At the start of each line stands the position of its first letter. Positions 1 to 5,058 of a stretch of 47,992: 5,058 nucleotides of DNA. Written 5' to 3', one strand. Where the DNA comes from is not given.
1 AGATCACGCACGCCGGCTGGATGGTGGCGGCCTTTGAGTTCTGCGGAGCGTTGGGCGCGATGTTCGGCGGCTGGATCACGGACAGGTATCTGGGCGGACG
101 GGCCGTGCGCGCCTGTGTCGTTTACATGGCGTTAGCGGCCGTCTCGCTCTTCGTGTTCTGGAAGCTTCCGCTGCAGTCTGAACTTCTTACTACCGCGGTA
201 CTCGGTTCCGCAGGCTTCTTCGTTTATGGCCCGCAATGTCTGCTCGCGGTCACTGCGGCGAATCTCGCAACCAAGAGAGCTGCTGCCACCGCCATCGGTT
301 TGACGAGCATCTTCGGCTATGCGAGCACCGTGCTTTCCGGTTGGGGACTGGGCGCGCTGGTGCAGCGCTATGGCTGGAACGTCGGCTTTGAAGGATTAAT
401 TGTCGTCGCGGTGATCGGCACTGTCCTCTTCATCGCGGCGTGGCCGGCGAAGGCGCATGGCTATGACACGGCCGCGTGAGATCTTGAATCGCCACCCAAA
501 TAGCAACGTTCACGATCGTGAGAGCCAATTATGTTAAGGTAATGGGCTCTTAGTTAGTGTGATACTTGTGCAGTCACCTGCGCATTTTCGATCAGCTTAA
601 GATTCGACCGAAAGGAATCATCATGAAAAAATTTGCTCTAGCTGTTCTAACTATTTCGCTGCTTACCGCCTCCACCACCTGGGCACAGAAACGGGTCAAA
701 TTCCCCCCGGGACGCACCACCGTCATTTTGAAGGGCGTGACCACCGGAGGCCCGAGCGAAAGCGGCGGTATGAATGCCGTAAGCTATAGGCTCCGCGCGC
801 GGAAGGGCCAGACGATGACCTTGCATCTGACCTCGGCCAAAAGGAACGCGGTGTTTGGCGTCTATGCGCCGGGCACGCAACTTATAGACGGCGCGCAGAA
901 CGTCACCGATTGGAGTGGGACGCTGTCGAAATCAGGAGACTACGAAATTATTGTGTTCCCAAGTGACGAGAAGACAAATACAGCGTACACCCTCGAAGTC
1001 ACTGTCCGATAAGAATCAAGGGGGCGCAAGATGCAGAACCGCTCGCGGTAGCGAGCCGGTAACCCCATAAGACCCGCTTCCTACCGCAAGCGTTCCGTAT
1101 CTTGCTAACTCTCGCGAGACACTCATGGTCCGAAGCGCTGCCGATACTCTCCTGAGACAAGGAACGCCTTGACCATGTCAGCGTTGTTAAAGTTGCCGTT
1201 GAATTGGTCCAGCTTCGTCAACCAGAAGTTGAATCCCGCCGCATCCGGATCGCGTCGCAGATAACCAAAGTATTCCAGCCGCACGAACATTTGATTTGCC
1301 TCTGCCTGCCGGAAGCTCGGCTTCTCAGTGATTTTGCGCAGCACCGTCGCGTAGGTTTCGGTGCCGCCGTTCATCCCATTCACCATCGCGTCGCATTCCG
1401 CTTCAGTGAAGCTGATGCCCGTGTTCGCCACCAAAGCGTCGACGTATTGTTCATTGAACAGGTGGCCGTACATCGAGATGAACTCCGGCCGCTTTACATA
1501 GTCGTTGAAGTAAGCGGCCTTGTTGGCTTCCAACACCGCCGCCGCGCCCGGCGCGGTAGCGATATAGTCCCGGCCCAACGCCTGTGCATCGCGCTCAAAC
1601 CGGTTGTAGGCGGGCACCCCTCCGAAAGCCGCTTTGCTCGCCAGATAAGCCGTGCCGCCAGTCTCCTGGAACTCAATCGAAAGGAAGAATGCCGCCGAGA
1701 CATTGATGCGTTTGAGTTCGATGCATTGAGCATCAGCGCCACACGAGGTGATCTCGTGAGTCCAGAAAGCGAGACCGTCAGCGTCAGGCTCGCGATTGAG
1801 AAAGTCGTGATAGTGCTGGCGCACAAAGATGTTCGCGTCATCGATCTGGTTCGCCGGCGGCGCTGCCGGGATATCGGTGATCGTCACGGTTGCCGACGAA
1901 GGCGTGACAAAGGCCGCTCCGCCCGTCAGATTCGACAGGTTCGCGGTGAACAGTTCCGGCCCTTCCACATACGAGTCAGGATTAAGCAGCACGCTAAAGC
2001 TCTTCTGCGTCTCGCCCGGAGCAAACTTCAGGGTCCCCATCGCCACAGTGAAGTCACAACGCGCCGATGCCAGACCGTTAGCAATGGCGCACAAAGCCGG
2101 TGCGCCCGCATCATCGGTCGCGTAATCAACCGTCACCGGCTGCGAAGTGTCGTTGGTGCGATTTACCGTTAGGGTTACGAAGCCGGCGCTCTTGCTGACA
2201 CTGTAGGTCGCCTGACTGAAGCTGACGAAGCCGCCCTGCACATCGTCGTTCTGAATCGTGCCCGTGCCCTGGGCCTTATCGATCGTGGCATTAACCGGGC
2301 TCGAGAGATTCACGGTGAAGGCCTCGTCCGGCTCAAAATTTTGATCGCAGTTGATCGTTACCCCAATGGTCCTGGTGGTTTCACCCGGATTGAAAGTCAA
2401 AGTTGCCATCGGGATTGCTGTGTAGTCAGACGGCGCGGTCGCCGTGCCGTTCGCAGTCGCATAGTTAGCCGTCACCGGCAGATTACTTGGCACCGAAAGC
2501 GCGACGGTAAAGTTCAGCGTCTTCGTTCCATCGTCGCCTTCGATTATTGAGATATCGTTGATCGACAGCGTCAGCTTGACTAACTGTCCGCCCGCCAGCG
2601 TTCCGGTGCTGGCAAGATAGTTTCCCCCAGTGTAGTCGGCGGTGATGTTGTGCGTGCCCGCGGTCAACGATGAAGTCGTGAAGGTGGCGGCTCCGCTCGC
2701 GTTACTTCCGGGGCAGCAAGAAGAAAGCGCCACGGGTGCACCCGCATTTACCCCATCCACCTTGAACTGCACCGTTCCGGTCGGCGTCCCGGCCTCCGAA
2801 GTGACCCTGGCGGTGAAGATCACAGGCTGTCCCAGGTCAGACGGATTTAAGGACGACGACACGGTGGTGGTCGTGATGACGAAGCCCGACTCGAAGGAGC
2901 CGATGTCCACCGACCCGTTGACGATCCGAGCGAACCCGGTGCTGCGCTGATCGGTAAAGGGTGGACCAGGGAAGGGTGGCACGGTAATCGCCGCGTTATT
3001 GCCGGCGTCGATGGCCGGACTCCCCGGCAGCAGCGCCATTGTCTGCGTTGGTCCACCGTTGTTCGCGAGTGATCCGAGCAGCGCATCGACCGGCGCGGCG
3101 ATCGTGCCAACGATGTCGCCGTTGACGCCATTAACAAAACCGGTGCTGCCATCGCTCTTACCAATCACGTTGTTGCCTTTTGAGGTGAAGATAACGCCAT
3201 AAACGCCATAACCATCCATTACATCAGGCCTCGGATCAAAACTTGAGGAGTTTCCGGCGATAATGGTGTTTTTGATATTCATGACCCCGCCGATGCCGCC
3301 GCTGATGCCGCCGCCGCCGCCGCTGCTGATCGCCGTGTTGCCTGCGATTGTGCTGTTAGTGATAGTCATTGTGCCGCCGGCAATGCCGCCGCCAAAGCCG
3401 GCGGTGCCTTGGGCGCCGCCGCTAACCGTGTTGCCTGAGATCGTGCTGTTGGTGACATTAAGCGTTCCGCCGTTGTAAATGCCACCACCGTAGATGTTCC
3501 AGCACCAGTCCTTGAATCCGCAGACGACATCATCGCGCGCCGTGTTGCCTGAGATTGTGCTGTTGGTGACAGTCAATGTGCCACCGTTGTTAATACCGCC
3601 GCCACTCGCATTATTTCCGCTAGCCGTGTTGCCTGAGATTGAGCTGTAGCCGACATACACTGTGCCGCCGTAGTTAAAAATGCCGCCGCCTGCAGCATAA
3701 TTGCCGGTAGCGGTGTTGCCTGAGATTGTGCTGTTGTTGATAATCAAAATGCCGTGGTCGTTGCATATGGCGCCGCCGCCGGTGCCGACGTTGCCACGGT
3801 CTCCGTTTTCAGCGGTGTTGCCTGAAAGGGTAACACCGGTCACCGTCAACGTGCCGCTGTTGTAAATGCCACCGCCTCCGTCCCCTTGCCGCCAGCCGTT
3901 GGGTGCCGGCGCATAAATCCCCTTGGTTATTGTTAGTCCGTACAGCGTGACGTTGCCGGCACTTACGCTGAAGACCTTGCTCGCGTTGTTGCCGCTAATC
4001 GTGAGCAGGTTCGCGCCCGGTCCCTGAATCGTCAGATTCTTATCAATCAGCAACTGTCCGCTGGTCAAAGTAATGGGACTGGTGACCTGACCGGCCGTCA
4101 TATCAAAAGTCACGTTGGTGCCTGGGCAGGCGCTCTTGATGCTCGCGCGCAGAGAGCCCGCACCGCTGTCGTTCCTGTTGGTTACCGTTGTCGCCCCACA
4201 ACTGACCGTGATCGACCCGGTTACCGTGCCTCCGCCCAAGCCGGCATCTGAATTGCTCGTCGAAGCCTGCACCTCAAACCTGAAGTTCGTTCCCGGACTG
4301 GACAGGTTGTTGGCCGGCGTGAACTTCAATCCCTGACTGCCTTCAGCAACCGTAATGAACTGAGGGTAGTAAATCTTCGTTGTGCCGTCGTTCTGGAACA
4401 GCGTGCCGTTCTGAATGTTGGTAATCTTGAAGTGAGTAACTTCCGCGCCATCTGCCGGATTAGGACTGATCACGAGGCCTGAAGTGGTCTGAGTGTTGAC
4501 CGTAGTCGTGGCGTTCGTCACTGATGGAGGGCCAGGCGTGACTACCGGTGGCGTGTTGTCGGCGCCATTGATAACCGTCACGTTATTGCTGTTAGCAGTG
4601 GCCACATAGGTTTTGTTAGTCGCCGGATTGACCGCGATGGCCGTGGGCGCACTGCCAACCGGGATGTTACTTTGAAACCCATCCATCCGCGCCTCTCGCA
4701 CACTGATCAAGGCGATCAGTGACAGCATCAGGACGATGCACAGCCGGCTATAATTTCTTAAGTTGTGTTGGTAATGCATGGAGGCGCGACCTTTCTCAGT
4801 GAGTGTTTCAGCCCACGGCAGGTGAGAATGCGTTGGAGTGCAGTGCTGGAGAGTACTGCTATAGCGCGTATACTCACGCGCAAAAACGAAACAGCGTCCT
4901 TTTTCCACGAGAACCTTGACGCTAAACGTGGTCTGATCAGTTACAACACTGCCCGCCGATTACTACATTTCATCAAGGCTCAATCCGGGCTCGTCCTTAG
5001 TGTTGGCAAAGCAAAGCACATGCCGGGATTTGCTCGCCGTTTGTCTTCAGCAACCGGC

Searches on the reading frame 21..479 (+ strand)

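Call 85: search_protein_families(library=pfam, proteins=[window:21-479:+], max_evalue=0.001)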
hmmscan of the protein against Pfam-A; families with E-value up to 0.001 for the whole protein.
window:21-479:+ (152 aa): 1 family
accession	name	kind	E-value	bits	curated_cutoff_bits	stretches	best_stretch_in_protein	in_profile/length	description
PF07690.21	MFS_1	-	1.3e-05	24.8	33.4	1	1-142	37-173/347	Major Facilitator Superfamily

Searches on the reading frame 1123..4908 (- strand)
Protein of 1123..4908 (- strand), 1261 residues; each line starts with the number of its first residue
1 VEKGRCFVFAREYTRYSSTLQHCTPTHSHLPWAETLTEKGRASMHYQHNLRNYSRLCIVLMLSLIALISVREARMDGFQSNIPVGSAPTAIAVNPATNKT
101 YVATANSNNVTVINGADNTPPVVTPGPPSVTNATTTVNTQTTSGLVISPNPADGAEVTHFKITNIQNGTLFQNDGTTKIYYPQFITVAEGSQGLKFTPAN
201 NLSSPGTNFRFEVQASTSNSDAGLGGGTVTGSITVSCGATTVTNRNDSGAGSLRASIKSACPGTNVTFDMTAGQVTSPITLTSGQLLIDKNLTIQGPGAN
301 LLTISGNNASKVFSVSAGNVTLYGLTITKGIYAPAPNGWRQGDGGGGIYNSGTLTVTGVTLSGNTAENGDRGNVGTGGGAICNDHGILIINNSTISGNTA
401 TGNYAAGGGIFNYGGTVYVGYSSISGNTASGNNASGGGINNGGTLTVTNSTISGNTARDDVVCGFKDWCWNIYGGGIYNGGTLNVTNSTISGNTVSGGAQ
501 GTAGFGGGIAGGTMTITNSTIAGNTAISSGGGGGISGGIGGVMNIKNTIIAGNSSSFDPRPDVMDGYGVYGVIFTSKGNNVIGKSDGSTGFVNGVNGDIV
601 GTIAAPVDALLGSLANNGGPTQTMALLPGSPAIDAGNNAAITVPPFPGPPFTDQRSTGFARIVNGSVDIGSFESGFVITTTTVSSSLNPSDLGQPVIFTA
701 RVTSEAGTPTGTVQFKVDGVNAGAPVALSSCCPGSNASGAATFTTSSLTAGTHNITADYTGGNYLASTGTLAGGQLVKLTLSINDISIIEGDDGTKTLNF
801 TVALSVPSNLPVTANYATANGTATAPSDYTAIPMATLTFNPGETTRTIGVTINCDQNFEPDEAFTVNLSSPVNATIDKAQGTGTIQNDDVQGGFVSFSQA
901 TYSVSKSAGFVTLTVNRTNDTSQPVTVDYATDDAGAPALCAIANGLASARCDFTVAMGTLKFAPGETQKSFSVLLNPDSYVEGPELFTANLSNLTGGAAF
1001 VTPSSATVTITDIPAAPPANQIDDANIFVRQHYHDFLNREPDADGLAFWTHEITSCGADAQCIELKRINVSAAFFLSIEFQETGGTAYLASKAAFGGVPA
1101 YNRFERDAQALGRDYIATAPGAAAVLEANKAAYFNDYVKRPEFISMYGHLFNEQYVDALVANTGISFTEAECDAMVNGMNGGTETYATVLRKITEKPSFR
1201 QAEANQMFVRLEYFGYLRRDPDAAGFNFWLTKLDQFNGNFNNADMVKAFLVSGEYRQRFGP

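Call 59: search_protein_families(library=pfam, proteins=[window:1123-4908:-], max_evalue=0.00001)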
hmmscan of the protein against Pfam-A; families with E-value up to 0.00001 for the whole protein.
window:1123-4908:- (1261 aa): 3 families
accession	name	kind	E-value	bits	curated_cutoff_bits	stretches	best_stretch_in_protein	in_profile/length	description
PF03160.20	Calx-beta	-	1.3e-35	122.4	27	2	890-1012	3-117/119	Calx-beta domain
PF16640.11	Big_3_5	-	1.6e-15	57.9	35.5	1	684-770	2-81/88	Bacterial Ig-like domain (group 3)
PF13946.11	DUF4214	-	1.4e-14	54.3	23.2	0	1204-1259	19-72/72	Domain of unknown function (DUF4214)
